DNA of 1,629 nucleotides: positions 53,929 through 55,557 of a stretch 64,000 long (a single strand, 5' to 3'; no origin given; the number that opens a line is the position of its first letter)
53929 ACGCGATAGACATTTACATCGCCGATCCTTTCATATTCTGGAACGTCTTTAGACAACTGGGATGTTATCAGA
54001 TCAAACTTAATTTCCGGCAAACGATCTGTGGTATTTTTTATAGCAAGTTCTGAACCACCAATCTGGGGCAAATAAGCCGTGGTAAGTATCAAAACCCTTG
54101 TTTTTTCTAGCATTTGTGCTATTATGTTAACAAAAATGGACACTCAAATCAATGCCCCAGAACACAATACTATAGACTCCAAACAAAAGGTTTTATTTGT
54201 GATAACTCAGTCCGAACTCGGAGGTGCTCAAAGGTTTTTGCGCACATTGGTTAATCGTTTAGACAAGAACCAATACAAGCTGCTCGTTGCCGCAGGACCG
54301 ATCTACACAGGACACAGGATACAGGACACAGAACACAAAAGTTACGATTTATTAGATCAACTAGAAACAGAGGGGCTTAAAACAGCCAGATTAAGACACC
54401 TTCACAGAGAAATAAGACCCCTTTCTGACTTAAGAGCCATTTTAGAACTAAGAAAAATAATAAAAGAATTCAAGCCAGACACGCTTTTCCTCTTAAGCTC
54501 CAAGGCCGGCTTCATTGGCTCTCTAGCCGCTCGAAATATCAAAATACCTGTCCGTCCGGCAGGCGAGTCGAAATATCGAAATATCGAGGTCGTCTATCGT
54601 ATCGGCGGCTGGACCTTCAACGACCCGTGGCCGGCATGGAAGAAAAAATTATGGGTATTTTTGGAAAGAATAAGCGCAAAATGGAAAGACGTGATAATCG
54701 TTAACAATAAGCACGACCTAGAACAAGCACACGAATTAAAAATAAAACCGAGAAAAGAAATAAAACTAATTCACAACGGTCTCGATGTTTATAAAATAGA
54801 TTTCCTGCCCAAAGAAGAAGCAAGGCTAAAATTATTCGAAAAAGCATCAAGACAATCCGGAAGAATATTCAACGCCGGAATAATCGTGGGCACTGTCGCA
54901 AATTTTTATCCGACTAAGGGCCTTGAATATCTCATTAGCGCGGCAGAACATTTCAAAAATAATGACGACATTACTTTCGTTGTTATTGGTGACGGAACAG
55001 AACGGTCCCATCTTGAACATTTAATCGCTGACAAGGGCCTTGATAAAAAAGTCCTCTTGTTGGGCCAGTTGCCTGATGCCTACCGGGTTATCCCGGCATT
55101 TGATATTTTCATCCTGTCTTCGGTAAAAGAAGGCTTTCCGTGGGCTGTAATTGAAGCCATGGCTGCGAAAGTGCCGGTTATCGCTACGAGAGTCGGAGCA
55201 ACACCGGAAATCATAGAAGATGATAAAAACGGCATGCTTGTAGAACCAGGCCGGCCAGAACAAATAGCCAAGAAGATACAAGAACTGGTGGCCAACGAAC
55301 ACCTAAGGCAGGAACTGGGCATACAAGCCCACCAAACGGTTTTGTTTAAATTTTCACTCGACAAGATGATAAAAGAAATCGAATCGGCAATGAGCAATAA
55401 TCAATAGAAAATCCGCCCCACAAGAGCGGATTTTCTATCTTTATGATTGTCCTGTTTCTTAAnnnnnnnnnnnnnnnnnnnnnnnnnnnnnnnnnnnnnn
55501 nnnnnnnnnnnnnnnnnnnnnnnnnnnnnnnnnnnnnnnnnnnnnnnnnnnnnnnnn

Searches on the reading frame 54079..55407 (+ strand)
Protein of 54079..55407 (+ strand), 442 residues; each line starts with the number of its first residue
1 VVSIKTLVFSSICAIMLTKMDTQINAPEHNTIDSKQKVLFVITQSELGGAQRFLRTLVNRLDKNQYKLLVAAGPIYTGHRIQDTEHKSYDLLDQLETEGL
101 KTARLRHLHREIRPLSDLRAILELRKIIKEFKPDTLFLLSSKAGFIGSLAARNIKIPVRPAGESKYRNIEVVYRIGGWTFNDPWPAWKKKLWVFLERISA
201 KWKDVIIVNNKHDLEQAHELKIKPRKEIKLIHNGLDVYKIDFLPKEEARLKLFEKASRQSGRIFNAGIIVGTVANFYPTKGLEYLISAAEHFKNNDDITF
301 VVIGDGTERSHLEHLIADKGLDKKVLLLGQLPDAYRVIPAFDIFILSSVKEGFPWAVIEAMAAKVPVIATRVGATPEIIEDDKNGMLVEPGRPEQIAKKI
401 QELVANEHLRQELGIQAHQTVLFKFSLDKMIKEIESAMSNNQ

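Call 20: search_protein_families(library=pfam, proteins=[window:54079-55407:+], max_evalue=0.0001)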
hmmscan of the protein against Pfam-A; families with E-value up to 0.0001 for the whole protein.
window:54079-55407:+ (442 aa): 6 families
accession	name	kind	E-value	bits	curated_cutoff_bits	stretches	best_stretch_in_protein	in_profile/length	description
PF00534.26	Glycos_transf_1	-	1e-39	136.2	26.4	1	256-418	4-170/172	Glycosyl transferases group 1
PF13692.12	Glyco_trans_1_4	-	3.2e-36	125.1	27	1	269-406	3-142/142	Glycosyl transferases group 1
PF13579.12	Glyco_trans_4_4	-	5.7e-13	49.9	29.7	1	48-234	1-158/158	Glycosyl transferase 4-like domain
PF13439.12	Glyco_transf_4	-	8.1e-11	42.7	28.5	1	48-237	2-168/170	Glycosyltransferase Family 4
PF13524.12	Glyco_trans_1_2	-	4.1e-07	30.5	25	1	293-435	10-143/144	Glycosyl transferase-like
PF13477.12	Glyco_trans_4_2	-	6.4e-05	23.6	23.4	0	95-155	40-98/139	Glycosyl transferase 4-like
